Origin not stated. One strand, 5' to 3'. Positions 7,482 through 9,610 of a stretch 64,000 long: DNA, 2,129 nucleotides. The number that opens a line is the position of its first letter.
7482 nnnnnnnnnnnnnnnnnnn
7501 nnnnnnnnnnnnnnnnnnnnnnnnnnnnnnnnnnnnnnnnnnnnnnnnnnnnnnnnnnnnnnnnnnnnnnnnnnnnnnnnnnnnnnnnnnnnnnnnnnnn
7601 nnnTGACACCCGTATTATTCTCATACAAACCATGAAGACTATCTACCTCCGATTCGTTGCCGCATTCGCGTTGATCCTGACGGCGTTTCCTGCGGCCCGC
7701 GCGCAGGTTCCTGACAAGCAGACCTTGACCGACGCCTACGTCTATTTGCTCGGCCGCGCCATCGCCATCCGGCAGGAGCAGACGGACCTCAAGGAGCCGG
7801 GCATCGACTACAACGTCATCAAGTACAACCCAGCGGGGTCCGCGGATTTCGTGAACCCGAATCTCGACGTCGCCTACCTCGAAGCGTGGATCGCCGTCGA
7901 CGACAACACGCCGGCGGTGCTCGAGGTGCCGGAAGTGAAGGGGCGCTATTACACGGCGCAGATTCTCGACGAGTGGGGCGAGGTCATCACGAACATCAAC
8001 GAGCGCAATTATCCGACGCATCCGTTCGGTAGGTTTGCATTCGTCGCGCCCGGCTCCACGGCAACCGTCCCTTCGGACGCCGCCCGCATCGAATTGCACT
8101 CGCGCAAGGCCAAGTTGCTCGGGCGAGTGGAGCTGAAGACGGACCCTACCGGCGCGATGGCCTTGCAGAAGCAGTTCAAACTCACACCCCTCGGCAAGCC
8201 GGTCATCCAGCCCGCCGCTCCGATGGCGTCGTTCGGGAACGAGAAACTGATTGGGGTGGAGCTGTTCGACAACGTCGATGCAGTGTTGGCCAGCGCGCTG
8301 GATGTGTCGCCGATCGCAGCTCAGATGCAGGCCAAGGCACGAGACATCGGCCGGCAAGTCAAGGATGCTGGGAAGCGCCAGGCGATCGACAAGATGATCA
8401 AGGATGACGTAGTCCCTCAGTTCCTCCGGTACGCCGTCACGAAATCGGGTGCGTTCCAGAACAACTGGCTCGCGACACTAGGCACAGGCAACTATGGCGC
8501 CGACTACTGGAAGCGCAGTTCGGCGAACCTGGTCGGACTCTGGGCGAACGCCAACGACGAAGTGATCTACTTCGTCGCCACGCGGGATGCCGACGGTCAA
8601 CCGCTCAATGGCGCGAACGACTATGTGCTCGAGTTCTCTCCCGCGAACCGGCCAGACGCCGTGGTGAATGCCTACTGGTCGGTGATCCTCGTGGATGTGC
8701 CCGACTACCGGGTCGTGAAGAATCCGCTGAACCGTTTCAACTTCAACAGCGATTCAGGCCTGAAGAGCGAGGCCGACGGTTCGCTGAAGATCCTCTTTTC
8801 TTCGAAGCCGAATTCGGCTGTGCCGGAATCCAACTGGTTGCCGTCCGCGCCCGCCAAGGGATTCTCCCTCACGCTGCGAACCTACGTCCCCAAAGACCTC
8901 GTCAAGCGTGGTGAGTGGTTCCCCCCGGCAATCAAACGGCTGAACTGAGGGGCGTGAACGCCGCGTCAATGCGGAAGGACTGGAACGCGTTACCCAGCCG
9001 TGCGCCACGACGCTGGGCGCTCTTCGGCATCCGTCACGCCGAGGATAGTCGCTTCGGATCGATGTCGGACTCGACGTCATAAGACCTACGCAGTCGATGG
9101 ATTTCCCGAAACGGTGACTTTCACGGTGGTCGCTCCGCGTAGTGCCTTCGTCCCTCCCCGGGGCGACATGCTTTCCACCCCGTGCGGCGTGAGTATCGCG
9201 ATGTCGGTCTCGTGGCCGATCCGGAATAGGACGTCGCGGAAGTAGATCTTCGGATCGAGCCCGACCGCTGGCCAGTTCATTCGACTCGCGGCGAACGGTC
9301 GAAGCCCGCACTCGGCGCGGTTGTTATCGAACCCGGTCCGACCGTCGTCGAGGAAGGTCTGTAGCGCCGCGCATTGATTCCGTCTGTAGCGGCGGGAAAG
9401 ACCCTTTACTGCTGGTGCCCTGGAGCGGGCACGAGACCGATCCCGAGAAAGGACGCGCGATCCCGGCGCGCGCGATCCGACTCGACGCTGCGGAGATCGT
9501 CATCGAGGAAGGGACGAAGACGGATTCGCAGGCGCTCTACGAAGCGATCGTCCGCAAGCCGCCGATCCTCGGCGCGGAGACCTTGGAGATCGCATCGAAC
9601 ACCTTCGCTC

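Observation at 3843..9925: A roughly 4.7-kb lower-GC insertion bracketed by an intact gene and a 95 %-identical, internally deleted duplicate of that gene, with an IS66 remnant at one edge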

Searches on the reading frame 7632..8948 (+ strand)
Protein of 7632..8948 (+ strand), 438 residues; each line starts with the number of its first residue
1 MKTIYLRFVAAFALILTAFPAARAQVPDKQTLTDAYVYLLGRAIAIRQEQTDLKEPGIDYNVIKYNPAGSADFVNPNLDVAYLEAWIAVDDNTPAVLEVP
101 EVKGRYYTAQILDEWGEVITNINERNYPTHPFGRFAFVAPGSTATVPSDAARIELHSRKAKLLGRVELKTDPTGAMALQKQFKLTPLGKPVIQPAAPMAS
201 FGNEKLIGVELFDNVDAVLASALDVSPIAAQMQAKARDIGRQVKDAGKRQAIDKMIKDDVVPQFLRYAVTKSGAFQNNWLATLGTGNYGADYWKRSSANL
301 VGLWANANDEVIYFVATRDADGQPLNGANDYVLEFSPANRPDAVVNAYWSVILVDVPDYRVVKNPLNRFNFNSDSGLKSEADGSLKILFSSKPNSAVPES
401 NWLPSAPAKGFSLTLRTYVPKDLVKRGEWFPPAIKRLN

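Call 6: search_protein_families(library=pfam, proteins=[window:7632-8948:+], max_evalue=0.01)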
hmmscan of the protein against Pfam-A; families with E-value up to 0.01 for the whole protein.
window:7632-8948:+ (438 aa): 2 families
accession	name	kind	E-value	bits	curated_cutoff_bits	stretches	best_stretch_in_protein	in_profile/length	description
PF06742.16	DUF1214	-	2.1e-29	102.7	25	1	310-421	1-111/112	Protein of unknown function (DUF1214)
PF06863.17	DUF1254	-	1.3e-23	84.1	22.2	1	66-186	11-133/133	Protein of unknown function (DUF1254)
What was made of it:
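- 6118..8959 (+): Horizontally spread two-gene cassette: DUF_A (6134-7606, 490 aa) and DUF_B (7632-8948, 438 aa). Both are secreted DUF1254+DUF1214 proteins. Pfam (call 6).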

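Call 25: list_cluster_members(proteins=[P0001, window:7632-8948:+, window:12427-14115:+])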
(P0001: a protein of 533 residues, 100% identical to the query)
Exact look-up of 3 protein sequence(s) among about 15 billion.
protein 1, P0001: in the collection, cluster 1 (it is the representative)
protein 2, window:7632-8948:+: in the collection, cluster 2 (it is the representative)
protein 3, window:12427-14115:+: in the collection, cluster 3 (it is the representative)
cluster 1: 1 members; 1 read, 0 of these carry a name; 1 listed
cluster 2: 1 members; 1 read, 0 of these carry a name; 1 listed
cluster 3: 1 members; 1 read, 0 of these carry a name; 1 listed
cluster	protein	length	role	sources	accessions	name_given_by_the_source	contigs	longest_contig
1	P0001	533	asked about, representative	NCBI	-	-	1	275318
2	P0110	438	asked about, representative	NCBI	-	-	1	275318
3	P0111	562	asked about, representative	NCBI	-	-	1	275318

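Call 64: search_protein_families(library=ncbifam, proteins=[window:7632-8948:+], max_evalue=0.01)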
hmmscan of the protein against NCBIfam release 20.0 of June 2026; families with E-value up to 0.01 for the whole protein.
window:7632-8948:+ (438 aa): 0 families

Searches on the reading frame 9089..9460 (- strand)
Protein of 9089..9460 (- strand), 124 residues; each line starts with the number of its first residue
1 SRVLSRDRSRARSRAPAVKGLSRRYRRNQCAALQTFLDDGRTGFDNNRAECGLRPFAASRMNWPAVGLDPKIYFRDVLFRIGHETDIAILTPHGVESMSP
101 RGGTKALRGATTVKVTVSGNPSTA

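Call 9: search_protein_families(library=pfam, proteins=[window:9089-9460:-], max_evalue=1)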
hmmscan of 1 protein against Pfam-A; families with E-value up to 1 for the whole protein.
seq(124 aa): 2 families
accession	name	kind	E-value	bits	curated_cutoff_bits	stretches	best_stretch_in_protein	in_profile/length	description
PF03050.20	DDE_Tnp_IS66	-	7.9e-08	32.5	23.1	1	24-66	234-276/284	Transposase IS66 family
PF13817.11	DDE_Tnp_IS66_C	-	0.16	12.7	30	1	66-92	9-38/39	IS66 C-terminal element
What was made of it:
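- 9164..9424 (-): IS66 transposase (TnpC) C-terminal remnant with a 22-residue internal deletion. The open frame runs on to about 9089. PF03050, E=8e-8 (call 9).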

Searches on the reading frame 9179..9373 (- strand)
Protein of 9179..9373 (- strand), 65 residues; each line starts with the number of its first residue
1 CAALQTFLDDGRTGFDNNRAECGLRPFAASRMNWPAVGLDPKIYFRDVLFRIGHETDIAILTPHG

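Call 44: search_dna_similar(query=window:9179-9373:-, collection=plasmids, mode=protein, max_evalue=0.001, max_rows=10)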
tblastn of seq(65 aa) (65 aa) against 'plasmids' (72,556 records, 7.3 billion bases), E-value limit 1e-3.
Records with a match: 761; places in all: 882; records where one place covers at least 80% of the query: 600.
Best place of each record, by identity: <60% 761.
By first word of the organism name: Klebsiella 342; Pseudomonas 78; Sinorhizobium 66; Rhizobium 52; Acinetobacter 40; Enterobacter 23; Escherichia 17; Burkholderia 16; Agrobacterium 12; Moraxella 11; and 56 more.
By predicted mobility (MOB-suite, as given by PLSDB): conjugative 459; non-mobilizable 187; mobilizable 115.
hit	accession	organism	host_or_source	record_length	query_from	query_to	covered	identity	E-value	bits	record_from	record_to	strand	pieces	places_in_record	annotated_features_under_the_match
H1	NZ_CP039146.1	Acinetobacter sp. 10FS3-1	pig,feces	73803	2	64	97%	36.8%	2e-5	47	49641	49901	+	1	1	IS66 family transposase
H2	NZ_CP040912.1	Acinetobacter pittii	Homo sapiens,Wound secretion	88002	2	64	97%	36.8%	2e-5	47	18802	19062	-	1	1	IS66 family transposase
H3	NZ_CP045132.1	Acinetobacter indicus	cow,cow feces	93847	2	64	97%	36.8%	2e-5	47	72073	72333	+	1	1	IS66 family transposase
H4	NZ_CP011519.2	Pandoraea oxalativorans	-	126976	2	64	97%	36.8%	3e-4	43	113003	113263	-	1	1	none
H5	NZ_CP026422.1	Acinetobacter sp. ACNIH1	-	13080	3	64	95%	37.2%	3e-5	46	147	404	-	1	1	IS66 family transposase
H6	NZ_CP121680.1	Psychrobacter sp. SIT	sheep,whole organism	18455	3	64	95%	37.2%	3e-5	46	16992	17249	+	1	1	IS66 family transposase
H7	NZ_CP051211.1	Acinetobacter sp. NEB149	cell culture,R.J.Roberts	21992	3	64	95%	37.2%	3e-5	46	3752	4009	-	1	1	IS66 family transposase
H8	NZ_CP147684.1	Acinetobacter lwoffii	whole organism,Yangzhou Grand Canal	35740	3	64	95%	37.2%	3e-5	46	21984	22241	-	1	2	IS66 family transposase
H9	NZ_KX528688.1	Acinetobacter lwoffii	permafrost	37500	3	64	95%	37.2%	3e-5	46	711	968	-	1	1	IS66 family transposase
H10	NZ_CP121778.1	Acinetobacter johnsonii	Sputum,patient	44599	3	64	95%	37.2%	3e-5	46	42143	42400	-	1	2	IS66 family transposase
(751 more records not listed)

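Call 46: get_annotated_region(hit=H1, flank=3000)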
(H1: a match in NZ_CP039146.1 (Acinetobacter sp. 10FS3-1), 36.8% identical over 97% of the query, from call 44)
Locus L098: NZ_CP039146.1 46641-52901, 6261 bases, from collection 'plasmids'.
description: Acinetobacter sp. 10FS3-1 plasmid p10FS3-1-3, complete sequence
organism: Acinetobacter sp. 10FS3-1 (NCBI taxid 2563897)
taxonomy: Bacteria; Pseudomonadota; Gammaproteobacteria; Moraxellales; Moraxellaceae; Acinetobacter; Acinetobacter sp. 10FS3-1
host: -; source: pig,feces; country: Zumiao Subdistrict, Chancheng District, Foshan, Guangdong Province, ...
typing (MOB-suite, as given by PLSDB): mobilizable; replicon rep_cluster_1656; relaxase MOBP
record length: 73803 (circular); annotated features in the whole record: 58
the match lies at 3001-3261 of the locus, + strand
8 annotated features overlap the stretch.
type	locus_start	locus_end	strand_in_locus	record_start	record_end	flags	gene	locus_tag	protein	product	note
CDS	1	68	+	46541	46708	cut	-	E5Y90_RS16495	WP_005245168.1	YhfG family protein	-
CDS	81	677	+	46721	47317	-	-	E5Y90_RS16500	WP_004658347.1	putative adenosine monophosphate-protein transferase Fic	-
CDS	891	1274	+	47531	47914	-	-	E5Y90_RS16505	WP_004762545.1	transposase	GO:0006313 - DNA transposition [Evidence IEA]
CDS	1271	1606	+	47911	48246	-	tnpB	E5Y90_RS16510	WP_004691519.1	IS66 family insertion sequence element accessory protein TnpB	-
CDS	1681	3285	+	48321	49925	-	-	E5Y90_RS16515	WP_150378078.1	IS66 family transposase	-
CDS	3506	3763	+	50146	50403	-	-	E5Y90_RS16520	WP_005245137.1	hypothetical protein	-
CDS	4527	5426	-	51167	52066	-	-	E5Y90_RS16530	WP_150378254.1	cation diffusion facilitator family transporter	-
CDS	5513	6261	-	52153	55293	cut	-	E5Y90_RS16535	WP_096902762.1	CusA/CzcA family heavy metal efflux RND transporter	-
